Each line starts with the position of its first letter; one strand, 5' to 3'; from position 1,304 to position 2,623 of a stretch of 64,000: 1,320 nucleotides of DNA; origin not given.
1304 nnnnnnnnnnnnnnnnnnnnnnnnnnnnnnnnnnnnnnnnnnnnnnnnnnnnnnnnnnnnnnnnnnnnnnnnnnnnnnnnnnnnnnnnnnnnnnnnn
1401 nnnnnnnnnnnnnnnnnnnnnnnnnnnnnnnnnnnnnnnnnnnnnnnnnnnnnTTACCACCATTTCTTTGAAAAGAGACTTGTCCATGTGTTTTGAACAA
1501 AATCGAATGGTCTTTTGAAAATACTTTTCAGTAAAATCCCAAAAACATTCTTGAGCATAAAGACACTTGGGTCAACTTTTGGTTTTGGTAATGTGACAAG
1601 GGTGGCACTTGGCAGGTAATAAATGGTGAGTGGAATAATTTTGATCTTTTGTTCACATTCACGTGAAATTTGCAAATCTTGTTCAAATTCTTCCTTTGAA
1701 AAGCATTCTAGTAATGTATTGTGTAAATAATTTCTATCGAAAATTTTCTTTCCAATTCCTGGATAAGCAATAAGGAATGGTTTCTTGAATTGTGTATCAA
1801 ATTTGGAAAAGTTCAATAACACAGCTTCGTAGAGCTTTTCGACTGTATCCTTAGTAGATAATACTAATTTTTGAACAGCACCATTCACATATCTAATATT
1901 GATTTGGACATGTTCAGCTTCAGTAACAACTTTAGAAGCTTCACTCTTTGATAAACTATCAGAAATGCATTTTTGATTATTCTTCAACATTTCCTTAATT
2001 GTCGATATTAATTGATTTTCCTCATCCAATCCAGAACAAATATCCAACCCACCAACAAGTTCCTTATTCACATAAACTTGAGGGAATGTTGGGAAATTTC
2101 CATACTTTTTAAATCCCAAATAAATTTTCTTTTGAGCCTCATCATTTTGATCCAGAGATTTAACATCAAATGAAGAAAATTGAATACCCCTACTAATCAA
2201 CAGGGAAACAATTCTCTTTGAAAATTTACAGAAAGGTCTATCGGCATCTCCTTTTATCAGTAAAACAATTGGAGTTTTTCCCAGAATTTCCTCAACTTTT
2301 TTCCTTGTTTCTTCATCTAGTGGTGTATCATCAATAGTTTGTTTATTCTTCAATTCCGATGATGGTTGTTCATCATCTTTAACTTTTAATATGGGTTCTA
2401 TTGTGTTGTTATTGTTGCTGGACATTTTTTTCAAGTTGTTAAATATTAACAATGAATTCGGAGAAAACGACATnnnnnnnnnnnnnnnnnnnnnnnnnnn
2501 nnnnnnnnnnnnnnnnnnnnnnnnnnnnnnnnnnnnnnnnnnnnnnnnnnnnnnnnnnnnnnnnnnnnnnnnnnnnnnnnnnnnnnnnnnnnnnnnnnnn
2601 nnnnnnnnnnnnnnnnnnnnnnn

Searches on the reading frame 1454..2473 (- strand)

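Call 82: search_protein_families(library=pfam, proteins=[window:1454-2473:-], max_evalue=0.0001)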
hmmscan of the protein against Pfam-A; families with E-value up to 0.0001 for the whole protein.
window:1454-2473:- (339 aa): 1 family
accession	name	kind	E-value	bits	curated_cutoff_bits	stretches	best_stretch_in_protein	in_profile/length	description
PF00462.30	Glutaredoxin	-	1.1e-09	38.8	22.9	1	74-140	6-60/60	Glutaredoxin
